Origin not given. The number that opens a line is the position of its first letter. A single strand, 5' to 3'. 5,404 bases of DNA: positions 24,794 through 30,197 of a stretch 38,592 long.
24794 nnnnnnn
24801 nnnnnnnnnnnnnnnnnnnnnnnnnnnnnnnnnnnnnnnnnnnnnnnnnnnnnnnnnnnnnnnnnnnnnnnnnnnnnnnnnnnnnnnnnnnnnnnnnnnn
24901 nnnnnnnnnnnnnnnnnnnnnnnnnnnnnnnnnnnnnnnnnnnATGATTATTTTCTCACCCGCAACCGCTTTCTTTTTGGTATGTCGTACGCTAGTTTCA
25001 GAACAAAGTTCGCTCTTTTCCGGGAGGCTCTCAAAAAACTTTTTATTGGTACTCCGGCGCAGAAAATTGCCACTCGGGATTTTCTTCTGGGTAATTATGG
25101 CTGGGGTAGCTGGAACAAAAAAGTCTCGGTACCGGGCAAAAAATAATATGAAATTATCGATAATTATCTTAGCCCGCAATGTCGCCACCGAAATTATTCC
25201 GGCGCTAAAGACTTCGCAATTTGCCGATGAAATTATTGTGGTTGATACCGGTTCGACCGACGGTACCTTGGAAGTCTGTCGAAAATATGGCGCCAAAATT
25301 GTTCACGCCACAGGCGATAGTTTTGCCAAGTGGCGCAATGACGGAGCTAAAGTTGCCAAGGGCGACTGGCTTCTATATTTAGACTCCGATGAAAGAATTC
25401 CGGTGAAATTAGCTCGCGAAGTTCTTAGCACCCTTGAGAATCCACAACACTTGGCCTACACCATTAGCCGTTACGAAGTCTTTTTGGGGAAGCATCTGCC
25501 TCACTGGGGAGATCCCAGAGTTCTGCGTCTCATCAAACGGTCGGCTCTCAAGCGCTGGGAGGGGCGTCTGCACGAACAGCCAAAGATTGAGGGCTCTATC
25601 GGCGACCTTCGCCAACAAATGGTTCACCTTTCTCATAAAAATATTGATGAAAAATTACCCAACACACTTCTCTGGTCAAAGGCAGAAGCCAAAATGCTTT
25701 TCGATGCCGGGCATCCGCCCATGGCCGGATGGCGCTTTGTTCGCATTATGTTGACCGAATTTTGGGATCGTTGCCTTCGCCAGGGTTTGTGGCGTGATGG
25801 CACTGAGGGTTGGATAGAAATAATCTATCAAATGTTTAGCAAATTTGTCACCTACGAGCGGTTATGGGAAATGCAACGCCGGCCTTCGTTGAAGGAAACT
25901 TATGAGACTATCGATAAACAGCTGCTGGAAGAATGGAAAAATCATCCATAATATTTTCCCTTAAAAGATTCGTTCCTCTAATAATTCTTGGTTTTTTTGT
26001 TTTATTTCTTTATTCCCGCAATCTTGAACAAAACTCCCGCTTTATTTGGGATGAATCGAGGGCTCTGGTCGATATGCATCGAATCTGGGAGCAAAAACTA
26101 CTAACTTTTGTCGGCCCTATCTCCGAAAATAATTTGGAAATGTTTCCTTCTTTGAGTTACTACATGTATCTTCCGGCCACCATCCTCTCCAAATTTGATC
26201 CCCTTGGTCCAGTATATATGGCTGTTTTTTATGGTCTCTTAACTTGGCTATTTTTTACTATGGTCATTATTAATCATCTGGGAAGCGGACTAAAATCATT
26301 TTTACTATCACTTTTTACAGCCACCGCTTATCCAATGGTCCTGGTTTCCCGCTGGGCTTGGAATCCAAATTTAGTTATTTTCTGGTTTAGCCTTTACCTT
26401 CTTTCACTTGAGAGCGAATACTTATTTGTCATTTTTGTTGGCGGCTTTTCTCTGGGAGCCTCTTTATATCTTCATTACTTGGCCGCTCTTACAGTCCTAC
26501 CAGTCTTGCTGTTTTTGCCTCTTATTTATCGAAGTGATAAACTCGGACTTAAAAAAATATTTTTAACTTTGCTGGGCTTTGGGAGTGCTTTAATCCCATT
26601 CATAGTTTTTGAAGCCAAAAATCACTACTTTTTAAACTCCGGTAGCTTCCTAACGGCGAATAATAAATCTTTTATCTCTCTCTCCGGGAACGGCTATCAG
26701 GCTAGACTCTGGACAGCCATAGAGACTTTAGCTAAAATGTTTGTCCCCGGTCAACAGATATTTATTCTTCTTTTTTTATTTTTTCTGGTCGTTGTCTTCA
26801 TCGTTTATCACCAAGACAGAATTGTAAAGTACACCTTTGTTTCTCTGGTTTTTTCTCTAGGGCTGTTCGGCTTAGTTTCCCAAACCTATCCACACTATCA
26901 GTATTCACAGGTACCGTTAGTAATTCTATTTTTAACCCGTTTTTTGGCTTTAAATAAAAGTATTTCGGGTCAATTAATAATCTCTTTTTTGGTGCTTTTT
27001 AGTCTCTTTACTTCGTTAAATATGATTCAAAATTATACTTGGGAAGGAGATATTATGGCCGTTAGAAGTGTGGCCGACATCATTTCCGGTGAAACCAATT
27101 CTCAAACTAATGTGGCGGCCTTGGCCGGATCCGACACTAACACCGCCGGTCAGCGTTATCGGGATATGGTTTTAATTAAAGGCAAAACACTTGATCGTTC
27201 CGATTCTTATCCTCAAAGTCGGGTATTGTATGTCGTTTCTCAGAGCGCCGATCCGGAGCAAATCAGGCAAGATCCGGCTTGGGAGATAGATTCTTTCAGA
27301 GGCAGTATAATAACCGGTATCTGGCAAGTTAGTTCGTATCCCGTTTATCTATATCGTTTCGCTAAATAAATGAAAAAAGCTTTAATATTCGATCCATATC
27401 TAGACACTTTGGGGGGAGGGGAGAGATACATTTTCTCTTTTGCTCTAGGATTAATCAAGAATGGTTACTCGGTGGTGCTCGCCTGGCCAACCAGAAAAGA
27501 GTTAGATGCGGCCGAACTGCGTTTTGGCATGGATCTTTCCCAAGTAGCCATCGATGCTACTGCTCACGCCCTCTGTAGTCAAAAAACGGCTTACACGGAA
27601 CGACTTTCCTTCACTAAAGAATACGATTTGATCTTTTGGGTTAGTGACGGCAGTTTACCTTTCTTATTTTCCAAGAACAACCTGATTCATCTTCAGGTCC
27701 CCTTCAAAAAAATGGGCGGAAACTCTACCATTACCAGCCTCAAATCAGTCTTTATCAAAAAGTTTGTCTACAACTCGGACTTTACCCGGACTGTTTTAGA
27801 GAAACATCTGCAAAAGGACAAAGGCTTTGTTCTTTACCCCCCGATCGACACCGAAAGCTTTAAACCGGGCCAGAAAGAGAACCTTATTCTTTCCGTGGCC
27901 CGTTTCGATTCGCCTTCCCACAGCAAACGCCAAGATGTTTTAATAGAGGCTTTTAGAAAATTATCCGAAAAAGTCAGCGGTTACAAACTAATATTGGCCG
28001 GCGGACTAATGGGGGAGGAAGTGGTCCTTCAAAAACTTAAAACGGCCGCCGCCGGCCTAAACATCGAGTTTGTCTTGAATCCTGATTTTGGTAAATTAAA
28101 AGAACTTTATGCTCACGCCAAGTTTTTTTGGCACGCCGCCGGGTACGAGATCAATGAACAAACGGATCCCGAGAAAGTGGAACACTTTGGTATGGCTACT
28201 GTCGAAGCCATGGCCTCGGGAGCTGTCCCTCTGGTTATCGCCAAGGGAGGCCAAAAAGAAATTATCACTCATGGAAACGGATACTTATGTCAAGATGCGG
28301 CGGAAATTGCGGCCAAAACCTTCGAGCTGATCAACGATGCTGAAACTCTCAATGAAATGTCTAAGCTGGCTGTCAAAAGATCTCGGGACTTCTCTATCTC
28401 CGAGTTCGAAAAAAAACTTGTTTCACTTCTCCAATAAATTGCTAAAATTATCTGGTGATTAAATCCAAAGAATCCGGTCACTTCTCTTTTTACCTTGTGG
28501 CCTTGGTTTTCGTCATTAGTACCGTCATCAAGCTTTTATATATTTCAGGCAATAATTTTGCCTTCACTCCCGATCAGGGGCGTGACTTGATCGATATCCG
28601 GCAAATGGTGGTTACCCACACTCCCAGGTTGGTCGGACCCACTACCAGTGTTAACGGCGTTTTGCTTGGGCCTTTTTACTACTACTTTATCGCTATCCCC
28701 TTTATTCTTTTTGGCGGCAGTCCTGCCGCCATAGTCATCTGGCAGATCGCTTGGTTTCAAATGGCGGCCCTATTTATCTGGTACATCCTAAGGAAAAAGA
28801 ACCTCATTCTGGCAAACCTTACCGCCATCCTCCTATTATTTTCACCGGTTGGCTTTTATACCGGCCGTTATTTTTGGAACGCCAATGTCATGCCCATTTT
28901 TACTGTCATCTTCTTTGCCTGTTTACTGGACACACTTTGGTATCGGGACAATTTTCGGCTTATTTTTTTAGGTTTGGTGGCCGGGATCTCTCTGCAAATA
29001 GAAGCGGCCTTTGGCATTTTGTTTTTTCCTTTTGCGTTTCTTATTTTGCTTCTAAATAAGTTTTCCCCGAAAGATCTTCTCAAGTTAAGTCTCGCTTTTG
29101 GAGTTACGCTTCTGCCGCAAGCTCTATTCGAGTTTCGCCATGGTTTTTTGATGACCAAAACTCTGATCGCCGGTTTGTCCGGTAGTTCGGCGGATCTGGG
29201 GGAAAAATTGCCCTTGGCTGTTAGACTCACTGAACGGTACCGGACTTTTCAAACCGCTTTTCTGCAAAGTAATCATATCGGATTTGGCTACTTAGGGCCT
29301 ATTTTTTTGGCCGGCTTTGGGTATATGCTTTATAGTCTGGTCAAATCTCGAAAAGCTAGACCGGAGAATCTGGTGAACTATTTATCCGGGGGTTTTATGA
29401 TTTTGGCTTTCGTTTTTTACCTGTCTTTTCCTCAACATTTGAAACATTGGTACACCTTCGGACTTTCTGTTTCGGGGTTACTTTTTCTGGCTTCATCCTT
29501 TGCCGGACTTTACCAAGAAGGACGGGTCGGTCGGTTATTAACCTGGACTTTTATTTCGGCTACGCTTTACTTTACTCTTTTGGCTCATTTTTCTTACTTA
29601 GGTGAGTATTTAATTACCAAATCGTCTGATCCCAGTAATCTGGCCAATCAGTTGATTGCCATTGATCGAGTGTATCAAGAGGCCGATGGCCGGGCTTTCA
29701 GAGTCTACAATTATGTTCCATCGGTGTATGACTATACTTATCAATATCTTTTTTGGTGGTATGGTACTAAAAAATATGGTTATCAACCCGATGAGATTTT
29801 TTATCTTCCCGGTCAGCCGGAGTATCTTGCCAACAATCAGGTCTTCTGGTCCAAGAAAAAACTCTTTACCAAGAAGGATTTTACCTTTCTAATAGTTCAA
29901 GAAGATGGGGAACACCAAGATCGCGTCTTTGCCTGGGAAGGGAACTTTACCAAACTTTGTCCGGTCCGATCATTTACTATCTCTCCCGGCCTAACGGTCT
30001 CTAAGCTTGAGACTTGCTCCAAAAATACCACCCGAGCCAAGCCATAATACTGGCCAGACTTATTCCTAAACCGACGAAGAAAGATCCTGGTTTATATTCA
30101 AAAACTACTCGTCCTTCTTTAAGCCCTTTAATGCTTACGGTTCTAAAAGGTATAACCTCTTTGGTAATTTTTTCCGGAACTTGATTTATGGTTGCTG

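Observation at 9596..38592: Very dense GT-C locus: candidate extracytoplasmic, polyprenyl-phosphate-sugar-driven glycan assembly system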

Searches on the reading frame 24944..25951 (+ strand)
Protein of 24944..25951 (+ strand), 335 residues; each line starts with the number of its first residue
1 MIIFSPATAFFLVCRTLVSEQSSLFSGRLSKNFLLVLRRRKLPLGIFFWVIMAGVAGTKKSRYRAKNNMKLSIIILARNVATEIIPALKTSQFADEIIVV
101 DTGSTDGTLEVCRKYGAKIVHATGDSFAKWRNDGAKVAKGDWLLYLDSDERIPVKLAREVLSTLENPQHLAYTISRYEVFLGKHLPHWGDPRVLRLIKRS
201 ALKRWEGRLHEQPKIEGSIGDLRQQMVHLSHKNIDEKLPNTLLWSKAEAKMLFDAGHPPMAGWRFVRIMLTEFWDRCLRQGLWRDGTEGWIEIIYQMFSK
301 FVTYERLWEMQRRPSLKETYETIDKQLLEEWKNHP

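Call 5: search_protein_families(library=pfam, max_evalue=0.01, proteins=[window:24944-25951:+])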
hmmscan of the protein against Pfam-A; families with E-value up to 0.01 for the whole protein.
window:24944-25951:+ (335 aa): 3 families
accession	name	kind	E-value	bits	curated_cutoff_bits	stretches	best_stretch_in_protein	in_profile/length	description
PF00535.33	Glycos_transf_2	-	2.3e-17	63.9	23.3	1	72-192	1-131/168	Glycosyl transferase family 2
PF13704.12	Glyco_tranf_2_4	-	2.7e-06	28.2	27.5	1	93-153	18-85/98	Glycosyl transferase family 2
PF10111.15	Glyco_tranf_2_2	-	0.00091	19.2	27.3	1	88-151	21-93/276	Glycosyltransferase like family 2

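Call 34: search_protein_families(library=ncbifam, max_evalue=0.00001, proteins=[window:24944-25951:+])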
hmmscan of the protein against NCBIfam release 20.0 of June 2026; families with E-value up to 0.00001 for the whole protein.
window:24944-25951:+ (335 aa): 4 families
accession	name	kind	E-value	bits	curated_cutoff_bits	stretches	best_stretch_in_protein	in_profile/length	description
TIGR04283.1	glyco_like_mftF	equivalog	6e-14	52.2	182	1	71-171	1-104/221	TIGR04283 family arsenosugar biosynthesis glycosyltransferase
NF010496.0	PRK13915.1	equivalog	6e-09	35.4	262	1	64-181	26-159/307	glucosyl-3-phosphoglycerate synthase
NF007482.0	PRK10073.1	equivalog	4.1e-08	32.6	423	1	67-162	4-108/334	glycosyltransferase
TIGR04182.1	glyco_TIGR04182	equivalog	4.6e-06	26.2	325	1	82-165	16-98/293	S-layer glycoprotein N-glycosyltransferase AglJ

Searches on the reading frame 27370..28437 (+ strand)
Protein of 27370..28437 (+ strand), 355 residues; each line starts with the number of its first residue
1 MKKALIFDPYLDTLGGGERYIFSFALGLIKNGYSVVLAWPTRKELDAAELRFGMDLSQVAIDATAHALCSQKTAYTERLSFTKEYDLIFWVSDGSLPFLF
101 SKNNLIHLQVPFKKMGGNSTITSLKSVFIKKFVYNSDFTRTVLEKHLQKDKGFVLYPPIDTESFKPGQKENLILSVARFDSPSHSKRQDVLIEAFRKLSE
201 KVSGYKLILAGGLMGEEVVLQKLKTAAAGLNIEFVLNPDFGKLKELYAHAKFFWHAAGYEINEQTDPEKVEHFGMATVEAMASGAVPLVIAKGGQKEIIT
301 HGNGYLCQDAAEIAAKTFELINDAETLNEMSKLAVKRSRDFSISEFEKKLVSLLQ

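Call 6: search_protein_families(library=pfam, max_evalue=0.01, proteins=[window:27370-28437:+])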
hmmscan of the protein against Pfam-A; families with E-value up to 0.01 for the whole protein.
window:27370-28437:+ (355 aa): 3 families
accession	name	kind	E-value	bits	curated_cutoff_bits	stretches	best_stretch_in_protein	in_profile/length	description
PF00534.26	Glycos_transf_1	-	2.4e-23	83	26.4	1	165-334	10-169/172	Glycosyl transferases group 1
PF13692.12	Glyco_trans_1_4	-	3.2e-15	57.1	27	1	171-323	2-142/142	Glycosyl transferases group 1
PF13439.12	Glyco_transf_4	-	5e-05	23.8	28.5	1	15-162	2-169/170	Glycosyltransferase Family 4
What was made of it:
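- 27370..28437 (+): GT4 (GT-B fold) cytoplasmic glycosyltransferase. Glycos_transf_1 2.4e-23 (call 6).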

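Call 34: search_protein_families(library=ncbifam, max_evalue=0.00001, proteins=[window:27370-28437:+])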
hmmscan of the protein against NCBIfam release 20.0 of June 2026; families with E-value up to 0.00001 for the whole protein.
window:27370-28437:+ (355 aa): 4 families
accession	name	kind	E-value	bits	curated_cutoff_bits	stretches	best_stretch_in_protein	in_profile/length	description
TIGR03999.1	thiol_BshA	equivalog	3.5e-11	42.6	273.7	1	169-344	198-360/375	N-acetyl-alpha-D-glucosaminyl L-malate synthase BshA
NF050056.1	ProtGlycPglH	equivalog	1.2e-07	31.2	600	1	165-354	174-350/354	GalNAc-alpha-(1->4)-GalNAc-alpha-(1->3)-diNAcBac-PP-undecaprenol alpha-1,4-N-acetyl-D-galactosaminyltransferase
NF053787.1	GlcN_PG_synth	equivalog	3.4e-07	29.5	480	1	183-339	207-343/361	N-acetylglucosaminyl phosphatidylglycerol synthase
NF041876.1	EPS_EpsE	equivalog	2.3e-06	27.1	400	1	172-336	216-374/389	exopolysaccharide biosynthesis GT4 family glycosyltransferase EpsE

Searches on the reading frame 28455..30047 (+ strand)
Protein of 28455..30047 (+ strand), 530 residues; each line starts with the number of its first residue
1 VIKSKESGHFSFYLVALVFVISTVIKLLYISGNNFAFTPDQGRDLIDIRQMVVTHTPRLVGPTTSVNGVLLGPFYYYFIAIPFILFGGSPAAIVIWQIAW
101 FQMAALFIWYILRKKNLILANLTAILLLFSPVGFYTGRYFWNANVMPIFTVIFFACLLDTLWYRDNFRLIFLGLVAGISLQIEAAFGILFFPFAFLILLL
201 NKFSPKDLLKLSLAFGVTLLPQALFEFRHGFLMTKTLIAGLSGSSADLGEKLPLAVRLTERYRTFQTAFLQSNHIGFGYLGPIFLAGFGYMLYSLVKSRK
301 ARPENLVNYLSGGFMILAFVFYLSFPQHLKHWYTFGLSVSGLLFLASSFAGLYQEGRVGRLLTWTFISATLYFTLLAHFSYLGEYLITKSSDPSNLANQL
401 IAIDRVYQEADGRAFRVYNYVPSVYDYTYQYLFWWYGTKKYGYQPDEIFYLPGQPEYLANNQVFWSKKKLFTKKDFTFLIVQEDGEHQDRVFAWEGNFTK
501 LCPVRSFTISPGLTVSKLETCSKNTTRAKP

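Call 4: search_protein_families(library=pfam, max_evalue=0.01, proteins=[window:28455-30047:+])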
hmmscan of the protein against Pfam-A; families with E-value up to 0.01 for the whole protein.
window:28455-30047:+ (530 aa): 1 family
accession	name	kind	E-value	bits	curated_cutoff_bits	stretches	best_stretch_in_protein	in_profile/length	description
PF13231.12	PMT_2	-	1.5e-06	29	26.1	1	73-219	4-148/160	Dolichyl-phosphate-mannose-protein mannosyltransferase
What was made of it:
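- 28455..30047 (+): GT-C, PMT_2 type (530 aa). PMT_2 1.5e-6, 29.0 bits (call 4).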
